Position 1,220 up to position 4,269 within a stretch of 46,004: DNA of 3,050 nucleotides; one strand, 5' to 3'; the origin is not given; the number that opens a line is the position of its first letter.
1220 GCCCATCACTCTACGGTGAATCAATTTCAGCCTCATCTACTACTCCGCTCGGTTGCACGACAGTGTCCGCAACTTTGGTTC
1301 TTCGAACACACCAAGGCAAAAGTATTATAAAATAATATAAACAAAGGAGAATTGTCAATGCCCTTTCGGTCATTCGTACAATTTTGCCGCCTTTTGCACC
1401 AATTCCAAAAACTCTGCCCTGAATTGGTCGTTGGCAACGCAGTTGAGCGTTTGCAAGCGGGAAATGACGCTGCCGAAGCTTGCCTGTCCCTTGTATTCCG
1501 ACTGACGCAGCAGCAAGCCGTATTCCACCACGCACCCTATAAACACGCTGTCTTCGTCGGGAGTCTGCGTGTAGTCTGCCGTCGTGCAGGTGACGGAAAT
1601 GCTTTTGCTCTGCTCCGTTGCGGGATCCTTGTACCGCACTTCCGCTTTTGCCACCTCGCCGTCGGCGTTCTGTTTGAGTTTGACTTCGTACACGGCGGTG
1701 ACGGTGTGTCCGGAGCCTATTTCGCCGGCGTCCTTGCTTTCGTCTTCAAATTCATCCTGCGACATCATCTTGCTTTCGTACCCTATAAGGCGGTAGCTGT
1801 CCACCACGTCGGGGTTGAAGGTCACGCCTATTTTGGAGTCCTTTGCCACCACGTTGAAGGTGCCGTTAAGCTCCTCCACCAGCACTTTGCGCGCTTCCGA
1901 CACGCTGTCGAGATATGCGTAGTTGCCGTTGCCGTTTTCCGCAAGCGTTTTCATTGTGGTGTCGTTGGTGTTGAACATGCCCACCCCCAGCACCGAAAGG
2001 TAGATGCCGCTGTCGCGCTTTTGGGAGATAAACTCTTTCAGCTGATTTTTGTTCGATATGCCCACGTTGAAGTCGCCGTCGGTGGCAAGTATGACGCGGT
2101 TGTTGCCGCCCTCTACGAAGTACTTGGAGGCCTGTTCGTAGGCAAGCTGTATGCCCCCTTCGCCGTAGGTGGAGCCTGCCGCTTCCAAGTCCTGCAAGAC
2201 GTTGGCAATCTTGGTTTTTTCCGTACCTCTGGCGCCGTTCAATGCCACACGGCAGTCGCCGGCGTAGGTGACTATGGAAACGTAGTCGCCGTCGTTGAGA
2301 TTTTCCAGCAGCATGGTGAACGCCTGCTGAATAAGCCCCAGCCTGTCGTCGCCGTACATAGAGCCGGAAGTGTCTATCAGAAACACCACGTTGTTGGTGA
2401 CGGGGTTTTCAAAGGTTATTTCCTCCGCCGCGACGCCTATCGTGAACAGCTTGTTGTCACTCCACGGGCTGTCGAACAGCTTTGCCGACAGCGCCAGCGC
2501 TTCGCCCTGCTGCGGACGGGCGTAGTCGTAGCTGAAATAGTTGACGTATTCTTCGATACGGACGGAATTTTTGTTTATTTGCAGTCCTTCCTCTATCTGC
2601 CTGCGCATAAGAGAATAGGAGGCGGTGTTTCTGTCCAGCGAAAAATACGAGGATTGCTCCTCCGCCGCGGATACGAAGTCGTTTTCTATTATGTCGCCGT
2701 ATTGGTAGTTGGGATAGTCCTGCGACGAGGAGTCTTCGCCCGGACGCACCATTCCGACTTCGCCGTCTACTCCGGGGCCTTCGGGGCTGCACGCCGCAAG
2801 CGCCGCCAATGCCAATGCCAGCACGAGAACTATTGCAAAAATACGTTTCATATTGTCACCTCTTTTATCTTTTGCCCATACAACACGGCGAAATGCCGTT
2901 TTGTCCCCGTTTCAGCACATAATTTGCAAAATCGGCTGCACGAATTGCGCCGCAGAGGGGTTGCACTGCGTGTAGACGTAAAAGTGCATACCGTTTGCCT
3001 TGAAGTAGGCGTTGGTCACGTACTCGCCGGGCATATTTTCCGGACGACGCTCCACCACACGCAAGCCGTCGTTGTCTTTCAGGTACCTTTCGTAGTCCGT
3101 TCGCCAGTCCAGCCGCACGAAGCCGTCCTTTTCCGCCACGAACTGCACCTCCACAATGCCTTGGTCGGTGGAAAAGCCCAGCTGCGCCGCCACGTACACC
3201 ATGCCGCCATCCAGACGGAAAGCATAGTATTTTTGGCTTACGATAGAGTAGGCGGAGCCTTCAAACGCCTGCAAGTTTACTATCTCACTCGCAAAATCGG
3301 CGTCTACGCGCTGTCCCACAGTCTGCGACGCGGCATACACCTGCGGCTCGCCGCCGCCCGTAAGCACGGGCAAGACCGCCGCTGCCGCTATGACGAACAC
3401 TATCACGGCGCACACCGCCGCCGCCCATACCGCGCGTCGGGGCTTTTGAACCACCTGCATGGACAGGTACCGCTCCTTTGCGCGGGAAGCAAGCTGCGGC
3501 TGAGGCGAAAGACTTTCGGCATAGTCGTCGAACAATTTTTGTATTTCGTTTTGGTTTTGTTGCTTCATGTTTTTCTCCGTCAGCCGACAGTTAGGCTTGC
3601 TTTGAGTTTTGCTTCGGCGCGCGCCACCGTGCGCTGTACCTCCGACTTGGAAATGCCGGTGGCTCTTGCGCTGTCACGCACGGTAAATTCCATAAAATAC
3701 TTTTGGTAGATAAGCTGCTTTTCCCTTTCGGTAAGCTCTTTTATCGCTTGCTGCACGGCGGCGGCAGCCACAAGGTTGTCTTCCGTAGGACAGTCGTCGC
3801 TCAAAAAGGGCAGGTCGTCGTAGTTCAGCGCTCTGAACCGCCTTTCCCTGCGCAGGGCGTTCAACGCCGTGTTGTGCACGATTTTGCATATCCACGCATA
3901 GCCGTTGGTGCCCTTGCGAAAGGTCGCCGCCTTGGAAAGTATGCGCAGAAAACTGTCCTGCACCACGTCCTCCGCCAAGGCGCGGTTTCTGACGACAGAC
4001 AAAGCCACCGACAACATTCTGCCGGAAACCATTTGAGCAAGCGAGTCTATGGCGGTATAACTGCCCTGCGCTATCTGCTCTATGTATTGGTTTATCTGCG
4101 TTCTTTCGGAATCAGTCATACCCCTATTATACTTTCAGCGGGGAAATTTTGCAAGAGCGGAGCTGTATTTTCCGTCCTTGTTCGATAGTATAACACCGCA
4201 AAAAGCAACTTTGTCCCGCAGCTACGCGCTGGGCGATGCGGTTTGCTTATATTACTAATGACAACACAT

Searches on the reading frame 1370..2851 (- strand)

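Call 7: search_protein_families(library=pfam, proteins=[window:1370-2851:-], max_evalue=0.001)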
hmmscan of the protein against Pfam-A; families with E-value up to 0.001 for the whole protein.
window:1370-2851:- (493 aa): 5 families
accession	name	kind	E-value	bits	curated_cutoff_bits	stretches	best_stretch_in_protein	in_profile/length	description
PF12034.13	YfbK_C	-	8.3e-42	143.9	25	1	331-491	2-184/184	Uncharacterized protein YfbK, C-terminal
PF12450.13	vWF_A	-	1.2e-25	89.7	25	1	49-134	5-90/94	von Willebrand factor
PF00092.34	VWA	-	3.3e-17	63.7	23.8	1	154-318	1-166/174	von Willebrand factor type A domain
PF13519.12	VWA_2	-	1.2e-13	52.1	27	1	155-259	1-106/107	von Willebrand factor type A domain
PF13768.12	VWA_3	-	1.6e-09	38.4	27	1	153-311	1-153/155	von Willebrand factor type A domain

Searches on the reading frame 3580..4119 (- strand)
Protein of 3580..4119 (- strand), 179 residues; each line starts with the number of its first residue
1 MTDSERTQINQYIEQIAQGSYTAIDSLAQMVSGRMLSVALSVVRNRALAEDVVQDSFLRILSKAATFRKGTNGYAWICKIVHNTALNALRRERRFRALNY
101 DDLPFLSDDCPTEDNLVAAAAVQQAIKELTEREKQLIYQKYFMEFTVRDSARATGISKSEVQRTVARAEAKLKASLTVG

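Call 7: search_protein_families(library=pfam, proteins=[window:3580-4119:-], max_evalue=0.001)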
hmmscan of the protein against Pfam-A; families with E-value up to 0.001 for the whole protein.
window:3580-4119:- (179 aa): 5 families
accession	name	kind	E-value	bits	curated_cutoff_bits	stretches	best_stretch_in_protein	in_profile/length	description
PF04542.20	Sigma70_r2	-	3.5e-14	52.8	24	1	31-94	5-70/71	Sigma-70 region 2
PF08281.18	Sigma70_r4_2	-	3e-08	33.6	25.7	1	121-172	3-54/54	Sigma-70, region 4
PF04545.22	Sigma70_r4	-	4.6e-06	26.5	24.1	1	125-173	1-49/50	Sigma-70, region 4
PF07638.17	Sigma70_ECF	-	3.4e-05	24.3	21.1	1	7-176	2-183/185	ECF sigma factor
PF06530.18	Phage_antitermQ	-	0.00014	22.2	26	1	109-176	44-110/118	Phage antitermination protein Q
